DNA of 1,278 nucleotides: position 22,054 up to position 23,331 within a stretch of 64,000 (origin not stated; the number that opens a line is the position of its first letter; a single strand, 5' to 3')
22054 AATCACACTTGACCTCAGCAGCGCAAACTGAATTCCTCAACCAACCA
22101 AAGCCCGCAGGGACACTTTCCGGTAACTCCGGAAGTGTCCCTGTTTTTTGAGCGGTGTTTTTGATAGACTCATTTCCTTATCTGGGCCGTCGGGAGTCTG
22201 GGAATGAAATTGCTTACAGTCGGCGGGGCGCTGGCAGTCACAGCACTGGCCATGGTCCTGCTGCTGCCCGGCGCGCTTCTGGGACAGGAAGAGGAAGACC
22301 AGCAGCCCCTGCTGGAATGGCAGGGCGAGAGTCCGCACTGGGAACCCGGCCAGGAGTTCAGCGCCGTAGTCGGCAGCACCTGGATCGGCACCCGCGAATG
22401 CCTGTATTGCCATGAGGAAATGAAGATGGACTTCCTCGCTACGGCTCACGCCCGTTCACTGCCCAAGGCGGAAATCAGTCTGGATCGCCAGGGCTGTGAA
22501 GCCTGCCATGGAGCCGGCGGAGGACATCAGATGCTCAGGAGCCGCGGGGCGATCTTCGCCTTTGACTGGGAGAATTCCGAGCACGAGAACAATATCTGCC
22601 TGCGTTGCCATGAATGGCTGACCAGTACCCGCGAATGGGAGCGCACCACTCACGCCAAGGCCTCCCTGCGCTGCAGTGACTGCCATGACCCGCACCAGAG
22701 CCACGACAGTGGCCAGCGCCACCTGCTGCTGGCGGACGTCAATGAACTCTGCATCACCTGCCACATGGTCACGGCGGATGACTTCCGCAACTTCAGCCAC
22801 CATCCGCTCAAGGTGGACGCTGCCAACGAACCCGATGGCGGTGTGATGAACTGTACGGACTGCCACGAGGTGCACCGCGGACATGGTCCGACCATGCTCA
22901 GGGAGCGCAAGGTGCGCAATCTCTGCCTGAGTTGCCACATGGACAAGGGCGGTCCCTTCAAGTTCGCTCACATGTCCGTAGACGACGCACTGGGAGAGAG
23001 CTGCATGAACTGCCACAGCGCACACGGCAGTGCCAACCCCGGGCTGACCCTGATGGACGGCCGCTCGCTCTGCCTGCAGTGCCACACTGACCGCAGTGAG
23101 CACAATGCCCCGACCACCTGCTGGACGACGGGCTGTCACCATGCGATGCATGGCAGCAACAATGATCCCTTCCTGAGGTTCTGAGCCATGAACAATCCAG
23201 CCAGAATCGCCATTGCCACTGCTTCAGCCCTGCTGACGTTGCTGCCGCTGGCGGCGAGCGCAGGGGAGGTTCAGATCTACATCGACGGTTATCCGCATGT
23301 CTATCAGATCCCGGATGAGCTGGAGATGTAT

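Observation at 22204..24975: Two-gene porin-cytochrome conduit: MtrA/MtoA-like decaheme plus MtrB/PioB-like outer-membrane barrel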

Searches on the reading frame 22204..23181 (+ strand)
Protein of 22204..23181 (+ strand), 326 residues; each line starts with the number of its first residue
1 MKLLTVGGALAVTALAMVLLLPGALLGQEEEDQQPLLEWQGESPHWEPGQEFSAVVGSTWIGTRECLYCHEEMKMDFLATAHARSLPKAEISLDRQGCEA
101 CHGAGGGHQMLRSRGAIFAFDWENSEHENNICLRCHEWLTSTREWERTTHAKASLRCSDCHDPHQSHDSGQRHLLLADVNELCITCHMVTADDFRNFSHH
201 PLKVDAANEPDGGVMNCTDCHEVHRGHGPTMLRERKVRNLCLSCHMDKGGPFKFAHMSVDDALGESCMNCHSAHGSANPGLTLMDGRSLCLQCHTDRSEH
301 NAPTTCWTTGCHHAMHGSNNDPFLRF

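Call 4: search_protein_families(library=pfam, proteins=[window:22204-23181:+], max_evalue=1)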
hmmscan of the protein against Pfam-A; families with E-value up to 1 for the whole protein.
window:22204-23181:+ (326 aa): 7 families
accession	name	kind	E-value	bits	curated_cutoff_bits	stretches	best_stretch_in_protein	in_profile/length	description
PF09699.15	Paired_CXXCH_1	-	7.1e-29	99.7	20.6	4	265-297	7-39/41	Doubled CXXCH motif (Paired_CXXCH_1)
PF14537.11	Cytochrom_c3_2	-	1.1e-10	42.3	25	3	149-245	1-78/79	Cytochrome c3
PF14522.11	Cytochrome_C7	-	4e-10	39.8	24.8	4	63-137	13-67/67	Cytochrome c7 and related cytochrome c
PF22678.1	Cytochrom_c_NrfB-like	-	1.4e-05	25.9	27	2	98-168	1-72/89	Cytochrome c-type protein NrfB-like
PF03264.19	Cytochrom_NNT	-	1.5e-05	25.3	24.1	2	127-173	34-84/174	NapC/NirT cytochrome c family, N-terminal region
PF03121.20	Herpes_UL52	-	0.036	14.4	21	1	264-308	20-71/75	Herpesviridae UL52/UL70 DNA primase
PF13435.11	Cytochrome_C554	-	0.15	13.5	20.8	1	132-221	2-83/84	Cytochrome c554 and c-prime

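Call 5: search_protein_families(library=ncbifam, proteins=[window:22204-23181:+], max_evalue=1)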
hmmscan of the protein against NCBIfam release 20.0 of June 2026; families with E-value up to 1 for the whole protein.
window:22204-23181:+ (326 aa): 15 families
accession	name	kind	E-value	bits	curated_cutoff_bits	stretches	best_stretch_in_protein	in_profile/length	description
TIGR03508.1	decahem_SO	subfamily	1e-49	169.4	192.2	1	62-321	1-257/258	DmsE family decaheme c-type cytochrome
NF041028.1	decahem_GSU2203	exception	1.7e-46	158.9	325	1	54-295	27-253/317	GSU2203 family decaheme c-type cytochrome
TIGR01905.1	paired_CXXCH_1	subfamily_domain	5.1e-26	90.3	25.2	3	265-297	7-39/41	doubled CXXCH domain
NF008659.0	PRK11659.1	equivalog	9.2e-10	38.5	184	2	64-189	47-169/188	cytochrome c nitrite reductase pentaheme subunit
NF041198.1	UshA_like_PCGU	equivalog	3.9e-07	29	275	2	64-137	443-509/519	UshA-like (seleno)protein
TIGR03153.1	cytochr_NrfH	equivalog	5.6e-07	29.7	134.2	2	125-165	24-63/138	cytochrome c nitrite reductase small subunit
NF045722.1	c3_cytochr_TmcA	equivalog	1e-05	25.4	114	2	114-189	42-112/125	acidic tetraheme cytochrome c3 TmcA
TIGR03146.1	cyt_nit_nrfB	equivalog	1.6e-05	25.2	166.6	3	64-187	12-141/145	cytochrome c nitrite reductase pentaheme subunit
TIGR02161.1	napC_nirT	subfamily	0.001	19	310.6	3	125-173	42-94/185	periplasmic nitrate (or nitrite) reductase c-type cytochrome, NapC/NirT family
NF047727.1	4hemeCytCCctA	equivalog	0.0015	18.7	180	1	80-167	22-93/109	tetraheme c-type cytochrome CctA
TIGR03507.1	decahem_SO1788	subfamily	0.0037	15.8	209.3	1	63-137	576-661/672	OmcA/MtrC family decaheme c-type cytochrome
NF045713.1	CxxCH_16_HmcA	equivalog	0.014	14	400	1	209-301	170-259/541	sulfate respiration complex hexadecaheme cytochrome HmcA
NF041781.1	mnquin_red_QrcA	equivalog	0.027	14.1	180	1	248-300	27-77/174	menaquinone reductase multiheme cytochrome c subunit QrcA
NF007906.0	PRK10617.1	equivalog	0.051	13.4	349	1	176-237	50-106/200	cytochrome c-type protein NapC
TIGR04315.1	octaheme_Shew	subfamily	0.1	11.6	375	2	97-167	189-256/440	tetrathionate reductase family octaheme c-type cytochrome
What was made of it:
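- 22204..23184 (+): MtrA/DmsE-type decaheme c-type cytochrome, 326 aa. Signal peptide aa 1-27, a clade-specific N-terminal motif (W39..V55), nine CXXCH motifs and one CX4CH. TIGR03508 E 1e-49, model positions 1-257 of 258 (call 5).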

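Call 7: find_homologous_proteins(query=window:22204-23181:+, max_evalue=0.001)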
Query window:22204-23181:+ (326 aa): 576 proteins with E <= 0.001 among 2348 candidates; the best 120 are listed.
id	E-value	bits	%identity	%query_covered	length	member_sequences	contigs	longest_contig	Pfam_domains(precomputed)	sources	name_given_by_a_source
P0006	8.6e-227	770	99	100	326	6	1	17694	PF09699.16,PF14537.12,PF22678.2,PF03264.20,PF14522.12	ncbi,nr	ncbi:cytochrome c3 family protein [bacterium]|nr:cytochrome c3 family protein [bacterium]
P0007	4.3e-181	620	78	100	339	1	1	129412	PF09699.16,PF14537.12,PF14522.12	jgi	jgi:DmsE family decaheme c-type cytochrome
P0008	3.8e-178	610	76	100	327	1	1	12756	PF09699.16,PF14537.12,PF14522.12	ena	-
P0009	1.3e-120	421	58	91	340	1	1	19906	PF09699.16,PF14537.12,PF14522.12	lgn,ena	-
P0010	5.5e-117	409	53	95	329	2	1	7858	PF09699.16,PF14537.12,PF03264.20,PF14522.12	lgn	-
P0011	2.5e-116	407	57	89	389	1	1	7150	PF09699.16,PF14537.12,PF14522.12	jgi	jgi:DmsE family decaheme c-type cytochrome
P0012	5.1e-116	406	57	90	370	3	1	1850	PF09699.16,PF14537.12,PF03264.20,PF14522.12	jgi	jgi:DmsE family decaheme c-type cytochrome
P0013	1.3e-115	404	55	91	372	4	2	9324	PF09699.16,PF14537.12,PF14522.12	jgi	jgi:DmsE family decaheme c-type cytochrome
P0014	3.0e-115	403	58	90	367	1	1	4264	PF09699.16,PF14537.12,PF14522.12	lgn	-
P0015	3.2e-115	403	55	91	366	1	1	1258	PF09699.16,PF14537.12,PF14522.12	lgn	-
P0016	3.8e-115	403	52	91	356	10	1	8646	PF09699.16,PF14537.12,PF22678.2,PF14522.12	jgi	jgi:DmsE family decaheme c-type cytochrome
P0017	1.1e-113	398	56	90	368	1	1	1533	PF09699.16,PF14537.12,PF14522.12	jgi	jgi:DmsE family decaheme c-type cytochrome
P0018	3.4e-113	397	56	91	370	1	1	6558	PF09699.16,PF14537.12,PF14522.12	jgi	jgi:DmsE family decaheme c-type cytochrome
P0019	1.6e-112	394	55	90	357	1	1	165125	PF09699.16,PF14537.12,PF02085.22,PF14522.12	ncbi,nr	ncbi:cytochrome c3 family protein [bacterium]|nr:cytochrome c3 family protein [bacterium]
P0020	2.7e-112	394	54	92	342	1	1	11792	PF09699.16,PF14537.12,PF03264.20,PF14522.12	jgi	jgi:DmsE family decaheme c-type cytochrome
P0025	2.8e-108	380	52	91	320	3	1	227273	PF09699.16,PF14537.12,PF03264.20,PF14522.12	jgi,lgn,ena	-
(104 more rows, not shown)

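Call 12: find_encoding_contigs(protein=P0019, flank=8000, max_places=2)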
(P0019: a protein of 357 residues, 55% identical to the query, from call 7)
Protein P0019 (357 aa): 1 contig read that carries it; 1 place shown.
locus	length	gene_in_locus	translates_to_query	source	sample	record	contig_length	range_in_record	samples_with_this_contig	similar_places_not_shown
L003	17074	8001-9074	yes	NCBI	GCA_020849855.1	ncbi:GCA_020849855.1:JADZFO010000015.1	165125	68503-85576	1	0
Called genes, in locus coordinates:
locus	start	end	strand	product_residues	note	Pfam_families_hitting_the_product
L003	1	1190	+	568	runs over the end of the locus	PF13620:CarboxypepD_reg, PF18914:DUF5666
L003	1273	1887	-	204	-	-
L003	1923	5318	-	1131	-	PF02310:B12-binding, PF03308:MeaB, PF01642:MM_CoA_mutase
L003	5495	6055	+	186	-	PF00484:Pro_CA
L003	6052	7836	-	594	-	PF00916:Sulfate_transp, PF01740:STAS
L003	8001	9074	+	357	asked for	PF02085:Cytochrom_CIII (faint), PF14522:Cytochrome_C7 (faint), PF14537:Cytochrom_c3_2 (weak), PF09699:Paired_CXXCH_1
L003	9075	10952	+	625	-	-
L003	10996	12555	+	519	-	PF01171:ATP_bind_3, PF11734:TilS_C (weak)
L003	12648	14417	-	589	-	PF00801:PKD (weak), PF18911:PKD_4, PF13715:CarbopepD_reg_2 (faint), PF17802:SpaA (faint), PF13620:CarboxypepD_reg, PF22904:NOMO1-like_2nd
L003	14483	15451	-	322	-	PF03279:Lip_A_acyltrans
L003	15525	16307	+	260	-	PF02517:Rce1-like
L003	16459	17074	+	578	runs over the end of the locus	-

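Call 13: find_encoding_contigs(protein=P0025, flank=8000, max_places=2)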
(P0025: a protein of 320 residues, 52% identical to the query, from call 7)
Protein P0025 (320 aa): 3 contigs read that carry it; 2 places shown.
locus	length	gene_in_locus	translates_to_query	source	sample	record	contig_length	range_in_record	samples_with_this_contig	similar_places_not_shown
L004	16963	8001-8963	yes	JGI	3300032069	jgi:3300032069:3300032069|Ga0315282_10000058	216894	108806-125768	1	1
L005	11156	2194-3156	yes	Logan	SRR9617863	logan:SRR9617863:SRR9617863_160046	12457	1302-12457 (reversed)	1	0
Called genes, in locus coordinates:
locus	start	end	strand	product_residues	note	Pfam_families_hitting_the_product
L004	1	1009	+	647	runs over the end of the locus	PF00515:TPR_1 (faint), PF07719:TPR_2 (faint), PF12895:ANAPC3 (faint), PF13174:TPR_6 (faint), PF13428:TPR_14 (faint), PF13432:TPR_16 (weak), PF13371:TPR_9 (weak), PF00004:AAA, +1 more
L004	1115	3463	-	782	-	PF05580:Peptidase_S55 (faint)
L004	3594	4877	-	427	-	PF05221:AdoHcyase, PF00670:AdoHcyase_NAD, PF02826:2-Hacid_dh_C, PF07991:KARI_N (faint)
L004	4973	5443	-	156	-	-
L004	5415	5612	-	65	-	-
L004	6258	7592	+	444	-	PF05697:Trigger_N, PF05698:Trigger_C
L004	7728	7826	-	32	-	-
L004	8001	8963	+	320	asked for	PF03264:Cytochrom_NNT (faint), PF14522:Cytochrome_C7 (faint), PF09699:Paired_CXXCH_1 (weak), PF14537:Cytochrom_c3_2, PF09699:Paired_CXXCH_1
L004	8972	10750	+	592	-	-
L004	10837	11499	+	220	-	-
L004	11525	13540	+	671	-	PF00871:Acetate_kinase, PF01515:PTA_PTB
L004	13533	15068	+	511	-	PF01171:ATP_bind_3, PF11734:TilS_C (faint)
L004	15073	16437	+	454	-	PF10396:TrmE_N, PF12631:MnmE_helical, PF01926:MMR_HSR1, PF02421:FeoB_N (weak)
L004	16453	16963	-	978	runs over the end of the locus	PF07517:SecA_DEAD, PF01043:SecA_PP_bind, PF21090:P-loop_SecA, PF07516:SecA_SW, PF02810:SEC-C (weak)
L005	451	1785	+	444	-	PF05697:Trigger_N, PF05698:Trigger_C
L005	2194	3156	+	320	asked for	PF03264:Cytochrom_NNT (faint), PF14522:Cytochrome_C7 (faint), PF09699:Paired_CXXCH_1 (weak), PF14537:Cytochrom_c3_2, PF09699:Paired_CXXCH_1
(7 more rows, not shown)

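Call 14: find_encoding_contigs(protein=P0009, flank=8000, max_places=2)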
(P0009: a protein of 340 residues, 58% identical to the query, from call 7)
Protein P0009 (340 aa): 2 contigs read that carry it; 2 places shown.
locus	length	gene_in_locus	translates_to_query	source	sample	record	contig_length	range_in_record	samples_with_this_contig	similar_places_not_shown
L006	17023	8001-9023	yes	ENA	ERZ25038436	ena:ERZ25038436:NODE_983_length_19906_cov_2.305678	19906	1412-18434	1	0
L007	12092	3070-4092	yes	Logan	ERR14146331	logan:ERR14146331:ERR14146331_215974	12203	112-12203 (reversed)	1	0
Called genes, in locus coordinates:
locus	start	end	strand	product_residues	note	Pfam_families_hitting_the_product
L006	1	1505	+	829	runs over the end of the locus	PF03415:Peptidase_C11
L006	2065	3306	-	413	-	-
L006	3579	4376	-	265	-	PF00702:Hydrolase, PF13419:HAD_2, PF13242:Hydrolase_like (weak)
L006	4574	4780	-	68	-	-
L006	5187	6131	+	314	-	PF04015:DUF362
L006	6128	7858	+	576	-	PF12801:Fer4_5, PF00037:Fer4 (faint), PF12837:Fer4_6 (faint), PF12838:Fer4_7 (faint), PF12801:Fer4_5, PF13187:Fer4_9 (faint), PF14697:Fer4_21 (weak)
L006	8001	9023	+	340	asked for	PF14522:Cytochrome_C7 (faint), PF09699:Paired_CXXCH_1 (weak), PF14537:Cytochrom_c3_2, PF09699:Paired_CXXCH_1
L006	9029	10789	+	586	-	-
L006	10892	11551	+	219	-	-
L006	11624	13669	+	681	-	PF00871:Acetate_kinase, PF01515:PTA_PTB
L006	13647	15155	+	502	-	PF01171:ATP_bind_3, PF11734:TilS_C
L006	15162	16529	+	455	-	PF10396:TrmE_N, PF12631:MnmE_helical, PF01926:MMR_HSR1, PF02421:FeoB_N (weak)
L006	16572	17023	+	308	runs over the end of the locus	PF00892:EamA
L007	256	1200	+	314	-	PF04015:DUF362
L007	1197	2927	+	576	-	PF12801:Fer4_5, PF00037:Fer4 (faint), PF12837:Fer4_6 (faint), PF12838:Fer4_7 (faint), PF12801:Fer4_5, PF13187:Fer4_9 (faint), PF14697:Fer4_21 (weak)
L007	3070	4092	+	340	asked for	PF14522:Cytochrome_C7 (faint), PF09699:Paired_CXXCH_1 (weak), PF14537:Cytochrom_c3_2, PF09699:Paired_CXXCH_1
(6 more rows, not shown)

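Call 25: search_solved_structures(query=window:22204-23181:+, max_evalue=0.001, show_alignments=2)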
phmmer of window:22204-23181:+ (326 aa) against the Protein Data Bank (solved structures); distinct sequences matched with E-value up to 0.001: 2.
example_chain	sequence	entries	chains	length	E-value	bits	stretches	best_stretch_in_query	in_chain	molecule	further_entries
6r2q_A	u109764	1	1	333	1.9e-23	86.5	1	62-298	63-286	Cystathionine beta-synthase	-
2ozy_A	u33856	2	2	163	0.0003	23.4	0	182-298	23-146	Cytochrome c-type protein nrfB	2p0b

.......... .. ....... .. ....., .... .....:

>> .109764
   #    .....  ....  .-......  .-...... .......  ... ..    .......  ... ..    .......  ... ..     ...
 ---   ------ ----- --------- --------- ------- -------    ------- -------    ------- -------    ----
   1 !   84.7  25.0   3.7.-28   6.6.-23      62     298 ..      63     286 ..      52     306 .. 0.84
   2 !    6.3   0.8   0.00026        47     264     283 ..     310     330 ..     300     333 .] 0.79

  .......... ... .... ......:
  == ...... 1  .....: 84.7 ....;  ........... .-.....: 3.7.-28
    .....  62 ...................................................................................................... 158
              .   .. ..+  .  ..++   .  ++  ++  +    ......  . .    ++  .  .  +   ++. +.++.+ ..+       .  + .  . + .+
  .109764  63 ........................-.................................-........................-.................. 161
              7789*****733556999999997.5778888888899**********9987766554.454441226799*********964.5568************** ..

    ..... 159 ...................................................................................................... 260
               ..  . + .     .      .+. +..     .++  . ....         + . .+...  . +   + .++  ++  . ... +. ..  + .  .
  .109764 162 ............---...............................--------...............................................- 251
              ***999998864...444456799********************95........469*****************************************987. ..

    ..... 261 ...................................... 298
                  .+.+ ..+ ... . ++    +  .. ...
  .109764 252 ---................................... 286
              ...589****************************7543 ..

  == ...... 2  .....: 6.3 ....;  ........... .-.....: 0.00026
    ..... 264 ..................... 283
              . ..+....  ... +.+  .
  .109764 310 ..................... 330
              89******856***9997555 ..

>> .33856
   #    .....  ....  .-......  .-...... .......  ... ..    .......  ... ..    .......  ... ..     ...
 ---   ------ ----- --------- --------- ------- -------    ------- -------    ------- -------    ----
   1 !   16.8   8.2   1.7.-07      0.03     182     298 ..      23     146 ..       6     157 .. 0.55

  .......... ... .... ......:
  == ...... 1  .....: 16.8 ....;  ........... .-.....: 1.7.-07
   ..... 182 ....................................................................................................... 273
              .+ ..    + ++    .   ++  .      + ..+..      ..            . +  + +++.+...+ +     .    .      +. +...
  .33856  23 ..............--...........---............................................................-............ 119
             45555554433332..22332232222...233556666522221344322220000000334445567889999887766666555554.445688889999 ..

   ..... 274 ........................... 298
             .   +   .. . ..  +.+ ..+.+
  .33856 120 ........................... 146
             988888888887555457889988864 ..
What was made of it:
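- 22204..23184 (+): 6R2Q_A E 1.9e-23 by sequence (call 25).
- MtrA (6R2Q_A) is the only strong PDB hit by sequence, E 1.9e-23 (call 25).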

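Call 31: find_related_loci(query=A5, collection=genome_contigs, flank=6000)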
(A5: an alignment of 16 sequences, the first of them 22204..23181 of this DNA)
Query A5 (326 aa) in genome_contigs; peptide patterns used: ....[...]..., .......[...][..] (x = any residue, [..] = any of these).
600 stretches matched a pattern (row limit reached: there are more); 530 encode a relative of the query (tblastn E <= 1e-3); the best 80 are kept; 80 distinct loci.
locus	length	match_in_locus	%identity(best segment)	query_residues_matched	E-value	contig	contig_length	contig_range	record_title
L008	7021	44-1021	99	1-326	0e+0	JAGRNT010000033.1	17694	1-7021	MAG: bacterium isolate UBP7 HKST-UBA03 NODE_33_length_17694_cov_6.667424, whole genome shotgun sequence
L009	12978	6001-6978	91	1-326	0e+0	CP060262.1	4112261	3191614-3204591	MAG: Planctomycetales bacterium isolate HK-STAS-UBP7_A-1 chromosome, complete genome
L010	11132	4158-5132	83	1-326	0e+0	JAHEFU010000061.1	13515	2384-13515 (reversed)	MAG: Planctomycetales bacterium isolate Ww346 NODE_9971_length_13515_cov_2.542482, whole genome shotgun sequence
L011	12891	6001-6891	55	32-326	6e-113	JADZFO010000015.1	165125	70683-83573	MAG: bacterium isolate SJ870 c_000000438019, whole genome shotgun sequence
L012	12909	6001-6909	51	22-324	6e-106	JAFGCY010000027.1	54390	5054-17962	MAG: bacterium isolate Zod_Metabat.1143 k87_2468425, whole genome shotgun sequence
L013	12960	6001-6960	35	13-325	5e-56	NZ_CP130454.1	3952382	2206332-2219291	Candidatus Fervidibacter sacchari strain PD1 chromosome, complete genome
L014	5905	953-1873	35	23-325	9e-56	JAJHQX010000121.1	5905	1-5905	MAG: Armatimonadota bacterium isolate Bin S17 scaffold_3372_c1, whole genome shotgun sequence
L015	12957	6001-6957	33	10-324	4e-53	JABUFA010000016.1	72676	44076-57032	MAG: Chthonomonadia bacterium isolate Ch118 NODE_656_length_72676_cov_31.7069_ID_8687895, whole genome shotgun sequence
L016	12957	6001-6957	33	10-324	3e-53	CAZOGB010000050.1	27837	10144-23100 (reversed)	MAG TPA_asm: uncultured bacterium isolate binchicken_co30_132 genome assembly, contig: NODE_1391_length_27837_cov_25.567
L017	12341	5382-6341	32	10-325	4e-51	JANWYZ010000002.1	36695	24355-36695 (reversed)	MAG: bacterium isolate SKYG83 NODE_2_length_36695_cov_3.341982, whole genome shotgun sequence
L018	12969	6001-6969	32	10-325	6e-51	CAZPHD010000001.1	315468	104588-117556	MAG TPA_asm: uncultured Fimbriimonadaceae bacterium isolate binchicken_co311_32 genome assembly, contig: NODE_30_length_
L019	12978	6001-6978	33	11-325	3e-50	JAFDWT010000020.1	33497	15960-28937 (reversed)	MAG: Armatimonadota bacterium isolate SZAS-4 ARMAT-TMP-1__20__length-33497, whole genome shotgun sequence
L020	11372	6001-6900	35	38-325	2e-50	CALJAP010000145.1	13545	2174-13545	MAG: uncultured bacterium isolate S1_Bin_METABAT__209_1 genome assembly, contig: c_000000763518, whole genome shotgun se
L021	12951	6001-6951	34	1-325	7e-50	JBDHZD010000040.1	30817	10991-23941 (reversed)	MAG: Fimbriimonadaceae bacterium isolate AS-MESO-3CA.376 NODE_6126_length_30817_cov_4.093234, whole genome shotgun seque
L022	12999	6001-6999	33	9-324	4e-49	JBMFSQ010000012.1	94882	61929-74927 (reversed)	MAG: Chthonomonadales bacterium isolate KM4345-29 NODE_45_length_94882_cov_8.808335, whole genome shotgun sequence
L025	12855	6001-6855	38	48-325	2e-54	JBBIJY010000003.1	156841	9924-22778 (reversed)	MAG: Armatimonadota bacterium isolate PFS170222_bin_173 NODE_99_length_156841_cov_14.865473, whole genome shotgun sequen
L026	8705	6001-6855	35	8-324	6e-47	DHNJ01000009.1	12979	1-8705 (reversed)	MAG TPA_asm: Armatimonadetes bacterium UBA5419 UBA5419_contig_28158, whole genome shotgun sequence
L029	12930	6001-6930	32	10-321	4e-43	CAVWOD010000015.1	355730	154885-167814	MAG: uncultured Acidobacteriota bacterium isolate MFD09286.bin.2.15 genome assembly, contig: contig_65603, whole genome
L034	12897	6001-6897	33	11-324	5e-42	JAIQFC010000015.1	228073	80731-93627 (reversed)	MAG: Terriglobia bacterium isolate SRVP_7 SR-VP_26_10_2019_B_40cm_scaffold_137, whole genome shotgun sequence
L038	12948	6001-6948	31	7-324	1e-40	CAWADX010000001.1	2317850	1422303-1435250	MAG: uncultured Acidobacteriota bacterium isolate MFD03346.bin.1.39 genome assembly, contig: contig_1096, whole genome s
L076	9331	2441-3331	31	60-324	5e-38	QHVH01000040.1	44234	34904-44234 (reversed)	MAG: Blastocatellia bacterium AA13 isolate gp4 AA13 14_0929_09_20cm_scaffold_54_curated, whole genome shotgun sequence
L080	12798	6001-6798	33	54-321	6e-38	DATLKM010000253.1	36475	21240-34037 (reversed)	MAG TPA_asm: Candidatus Binatia bacterium isolate SMAG_U13722 k141_4600, whole genome shotgun sequence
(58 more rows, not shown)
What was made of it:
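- Tried and rejected: The cytochrome alignment was used instead (call 31).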
